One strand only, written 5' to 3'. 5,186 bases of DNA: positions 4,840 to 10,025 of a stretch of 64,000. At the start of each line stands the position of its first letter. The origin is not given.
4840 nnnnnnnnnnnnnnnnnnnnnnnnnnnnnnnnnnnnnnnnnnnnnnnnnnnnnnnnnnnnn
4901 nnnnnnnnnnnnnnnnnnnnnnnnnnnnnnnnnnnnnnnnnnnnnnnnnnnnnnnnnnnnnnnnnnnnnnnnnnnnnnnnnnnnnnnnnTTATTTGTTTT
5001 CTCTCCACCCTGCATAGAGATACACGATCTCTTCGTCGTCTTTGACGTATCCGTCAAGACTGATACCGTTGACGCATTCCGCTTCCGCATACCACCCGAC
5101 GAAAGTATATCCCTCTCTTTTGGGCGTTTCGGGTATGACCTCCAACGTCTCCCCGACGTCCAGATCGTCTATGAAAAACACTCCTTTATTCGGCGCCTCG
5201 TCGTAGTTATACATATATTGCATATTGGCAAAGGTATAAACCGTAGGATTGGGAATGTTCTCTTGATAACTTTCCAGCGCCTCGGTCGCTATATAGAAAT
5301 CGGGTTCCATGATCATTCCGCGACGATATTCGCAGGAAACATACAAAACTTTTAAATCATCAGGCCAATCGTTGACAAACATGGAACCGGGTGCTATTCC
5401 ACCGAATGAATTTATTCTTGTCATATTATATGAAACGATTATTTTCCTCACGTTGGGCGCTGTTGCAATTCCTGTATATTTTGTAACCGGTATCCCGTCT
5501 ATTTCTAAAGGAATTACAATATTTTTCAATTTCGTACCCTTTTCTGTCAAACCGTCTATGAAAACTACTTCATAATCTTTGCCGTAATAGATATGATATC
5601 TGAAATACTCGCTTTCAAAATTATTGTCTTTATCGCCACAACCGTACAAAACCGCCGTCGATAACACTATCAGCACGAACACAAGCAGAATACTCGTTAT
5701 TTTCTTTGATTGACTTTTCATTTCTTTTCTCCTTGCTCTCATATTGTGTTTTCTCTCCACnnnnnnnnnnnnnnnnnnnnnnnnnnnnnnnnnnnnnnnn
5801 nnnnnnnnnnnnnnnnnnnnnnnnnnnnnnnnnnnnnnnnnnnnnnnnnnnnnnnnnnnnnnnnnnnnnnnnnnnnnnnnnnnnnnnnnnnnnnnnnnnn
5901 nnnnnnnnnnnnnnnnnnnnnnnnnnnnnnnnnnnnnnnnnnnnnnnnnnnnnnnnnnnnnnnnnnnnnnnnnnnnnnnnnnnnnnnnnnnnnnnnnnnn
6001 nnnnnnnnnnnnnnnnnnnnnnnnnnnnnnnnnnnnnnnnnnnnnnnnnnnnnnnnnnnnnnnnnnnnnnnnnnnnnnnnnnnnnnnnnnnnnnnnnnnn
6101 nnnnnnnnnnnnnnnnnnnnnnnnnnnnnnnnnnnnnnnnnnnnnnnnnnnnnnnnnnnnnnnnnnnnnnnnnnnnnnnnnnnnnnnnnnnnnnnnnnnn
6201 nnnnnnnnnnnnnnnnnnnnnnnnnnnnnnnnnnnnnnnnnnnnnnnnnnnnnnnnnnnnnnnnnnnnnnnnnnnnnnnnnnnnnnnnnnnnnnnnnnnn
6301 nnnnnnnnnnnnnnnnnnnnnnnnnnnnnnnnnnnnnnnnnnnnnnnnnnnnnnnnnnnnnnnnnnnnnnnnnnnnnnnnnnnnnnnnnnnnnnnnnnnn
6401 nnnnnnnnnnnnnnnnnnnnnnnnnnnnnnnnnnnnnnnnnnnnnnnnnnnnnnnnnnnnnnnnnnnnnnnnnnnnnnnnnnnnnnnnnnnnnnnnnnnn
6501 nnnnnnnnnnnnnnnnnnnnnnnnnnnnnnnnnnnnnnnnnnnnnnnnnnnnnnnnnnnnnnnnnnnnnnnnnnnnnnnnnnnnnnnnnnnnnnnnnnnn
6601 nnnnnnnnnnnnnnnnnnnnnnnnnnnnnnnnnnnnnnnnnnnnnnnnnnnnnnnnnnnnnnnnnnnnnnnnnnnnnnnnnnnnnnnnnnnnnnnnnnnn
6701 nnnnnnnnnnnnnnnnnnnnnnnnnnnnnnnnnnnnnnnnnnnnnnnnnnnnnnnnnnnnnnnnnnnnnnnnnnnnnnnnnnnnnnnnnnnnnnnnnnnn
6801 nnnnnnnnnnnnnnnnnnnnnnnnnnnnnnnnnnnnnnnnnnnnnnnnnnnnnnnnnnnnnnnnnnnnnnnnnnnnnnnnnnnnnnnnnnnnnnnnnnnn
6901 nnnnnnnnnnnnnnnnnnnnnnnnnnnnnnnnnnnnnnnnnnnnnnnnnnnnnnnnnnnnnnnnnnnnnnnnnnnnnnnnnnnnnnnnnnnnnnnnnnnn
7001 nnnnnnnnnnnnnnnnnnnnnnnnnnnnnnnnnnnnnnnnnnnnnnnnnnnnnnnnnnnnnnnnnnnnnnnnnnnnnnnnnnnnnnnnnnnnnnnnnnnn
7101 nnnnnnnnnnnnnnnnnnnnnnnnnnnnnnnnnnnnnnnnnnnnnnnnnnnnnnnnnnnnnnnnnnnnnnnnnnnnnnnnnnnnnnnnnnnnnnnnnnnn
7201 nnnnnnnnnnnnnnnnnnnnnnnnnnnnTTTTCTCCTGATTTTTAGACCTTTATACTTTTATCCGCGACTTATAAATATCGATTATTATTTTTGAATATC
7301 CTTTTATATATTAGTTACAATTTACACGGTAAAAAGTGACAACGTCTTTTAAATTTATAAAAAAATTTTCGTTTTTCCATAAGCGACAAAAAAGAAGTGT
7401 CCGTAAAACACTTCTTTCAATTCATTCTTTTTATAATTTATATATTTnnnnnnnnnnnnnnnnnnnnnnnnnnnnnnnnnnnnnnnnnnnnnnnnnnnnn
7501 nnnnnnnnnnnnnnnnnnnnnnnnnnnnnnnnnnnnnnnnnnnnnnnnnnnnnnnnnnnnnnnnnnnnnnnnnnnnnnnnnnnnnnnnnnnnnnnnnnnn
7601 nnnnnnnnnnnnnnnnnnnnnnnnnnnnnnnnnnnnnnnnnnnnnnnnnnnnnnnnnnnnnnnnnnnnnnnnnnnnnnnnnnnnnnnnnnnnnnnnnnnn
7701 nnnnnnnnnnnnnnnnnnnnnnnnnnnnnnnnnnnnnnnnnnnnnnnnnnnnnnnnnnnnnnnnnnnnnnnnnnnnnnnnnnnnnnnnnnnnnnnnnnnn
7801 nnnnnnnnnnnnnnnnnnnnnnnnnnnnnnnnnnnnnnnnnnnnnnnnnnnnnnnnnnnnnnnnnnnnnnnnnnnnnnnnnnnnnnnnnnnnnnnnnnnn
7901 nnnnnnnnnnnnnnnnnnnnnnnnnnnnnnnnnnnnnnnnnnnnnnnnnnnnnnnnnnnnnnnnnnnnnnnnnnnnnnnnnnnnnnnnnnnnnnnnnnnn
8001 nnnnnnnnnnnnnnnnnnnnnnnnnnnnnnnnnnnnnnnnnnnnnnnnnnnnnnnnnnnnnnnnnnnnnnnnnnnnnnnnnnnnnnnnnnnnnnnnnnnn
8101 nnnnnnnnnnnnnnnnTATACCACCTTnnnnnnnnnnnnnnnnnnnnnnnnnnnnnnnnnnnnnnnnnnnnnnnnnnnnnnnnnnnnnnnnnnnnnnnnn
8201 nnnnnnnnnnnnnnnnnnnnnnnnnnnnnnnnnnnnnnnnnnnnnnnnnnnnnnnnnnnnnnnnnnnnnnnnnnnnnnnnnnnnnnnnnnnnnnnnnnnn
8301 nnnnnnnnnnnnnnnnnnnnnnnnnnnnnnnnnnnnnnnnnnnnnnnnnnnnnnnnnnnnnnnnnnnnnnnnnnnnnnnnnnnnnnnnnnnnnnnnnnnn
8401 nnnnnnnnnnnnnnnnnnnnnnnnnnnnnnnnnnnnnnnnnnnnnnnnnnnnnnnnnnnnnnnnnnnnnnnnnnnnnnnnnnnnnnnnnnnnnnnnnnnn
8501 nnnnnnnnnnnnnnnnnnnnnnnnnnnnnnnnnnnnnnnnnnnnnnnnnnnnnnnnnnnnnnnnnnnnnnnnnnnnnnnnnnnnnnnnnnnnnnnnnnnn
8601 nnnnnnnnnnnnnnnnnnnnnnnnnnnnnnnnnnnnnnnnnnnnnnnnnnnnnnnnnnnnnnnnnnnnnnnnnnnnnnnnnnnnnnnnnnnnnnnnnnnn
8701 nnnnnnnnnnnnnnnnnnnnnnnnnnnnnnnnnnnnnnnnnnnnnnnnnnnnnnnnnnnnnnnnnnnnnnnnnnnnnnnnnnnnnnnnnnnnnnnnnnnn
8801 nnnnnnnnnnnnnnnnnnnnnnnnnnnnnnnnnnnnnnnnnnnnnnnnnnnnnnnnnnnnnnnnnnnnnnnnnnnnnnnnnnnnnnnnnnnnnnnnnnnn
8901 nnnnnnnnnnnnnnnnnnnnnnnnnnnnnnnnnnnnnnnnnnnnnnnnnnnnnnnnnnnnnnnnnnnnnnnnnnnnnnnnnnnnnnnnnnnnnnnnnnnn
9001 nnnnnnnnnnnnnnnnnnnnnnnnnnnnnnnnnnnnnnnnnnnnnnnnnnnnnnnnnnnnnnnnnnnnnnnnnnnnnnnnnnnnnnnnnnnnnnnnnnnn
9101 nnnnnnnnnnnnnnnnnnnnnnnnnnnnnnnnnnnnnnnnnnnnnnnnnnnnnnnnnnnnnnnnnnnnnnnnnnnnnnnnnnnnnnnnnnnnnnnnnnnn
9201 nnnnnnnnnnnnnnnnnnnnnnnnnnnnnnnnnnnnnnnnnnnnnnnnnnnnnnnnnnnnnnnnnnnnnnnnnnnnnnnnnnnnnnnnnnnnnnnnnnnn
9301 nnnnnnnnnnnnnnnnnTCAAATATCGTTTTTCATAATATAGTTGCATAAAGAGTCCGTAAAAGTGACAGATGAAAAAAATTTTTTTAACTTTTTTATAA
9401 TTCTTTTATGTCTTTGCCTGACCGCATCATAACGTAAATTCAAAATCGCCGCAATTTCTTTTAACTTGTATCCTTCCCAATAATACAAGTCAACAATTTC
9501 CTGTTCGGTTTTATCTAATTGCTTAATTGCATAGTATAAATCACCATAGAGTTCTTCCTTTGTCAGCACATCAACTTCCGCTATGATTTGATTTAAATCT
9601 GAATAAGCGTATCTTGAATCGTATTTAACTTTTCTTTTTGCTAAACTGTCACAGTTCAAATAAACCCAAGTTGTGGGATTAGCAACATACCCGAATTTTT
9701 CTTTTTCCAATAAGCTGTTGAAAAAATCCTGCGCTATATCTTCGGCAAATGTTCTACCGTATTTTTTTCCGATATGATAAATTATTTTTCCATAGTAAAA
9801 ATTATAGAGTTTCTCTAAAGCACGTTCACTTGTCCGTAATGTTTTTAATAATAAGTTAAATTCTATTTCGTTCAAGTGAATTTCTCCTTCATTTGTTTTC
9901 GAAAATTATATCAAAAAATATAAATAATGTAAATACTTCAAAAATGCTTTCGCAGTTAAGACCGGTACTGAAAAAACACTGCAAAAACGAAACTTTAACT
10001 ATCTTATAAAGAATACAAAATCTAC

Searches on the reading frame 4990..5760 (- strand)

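Call 78: search_protein_families(library=pfam, proteins=[window:4990-5760:-], max_evalue=0.01)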
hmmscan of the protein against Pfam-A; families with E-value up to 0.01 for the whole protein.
window:4990-5760:- (256 aa): 1 family
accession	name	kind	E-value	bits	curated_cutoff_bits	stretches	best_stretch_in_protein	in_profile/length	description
PF09479.16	Flg_new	-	4.7e-07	30.3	27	1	191-236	8-51/65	Listeria-Bacteroides repeat domain (List_Bact_rpt)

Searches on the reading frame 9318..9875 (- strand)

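Call 3: search_protein_families(library=pfam, proteins=[window:9318-9875:-], max_evalue=0.01)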
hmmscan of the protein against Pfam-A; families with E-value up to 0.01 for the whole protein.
window:9318-9875:- (185 aa): 4 families
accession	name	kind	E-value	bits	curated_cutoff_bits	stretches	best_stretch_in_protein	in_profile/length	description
PF04545.22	Sigma70_r4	-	5.2e-12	45.5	24.1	1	116-165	1-50/50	Sigma-70, region 4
PF08281.18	Sigma70_r4_2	-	8.2e-11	41.8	25.7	1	112-163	3-54/54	Sigma-70, region 4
PF07638.17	Sigma70_ECF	-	0.0016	18.8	21.1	1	93-163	107-179/185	ECF sigma factor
PF04297.20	UPF0122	-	0.0086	16.7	22.7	1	120-167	18-65/101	Putative helix-turn-helix protein, YlxM / p13 like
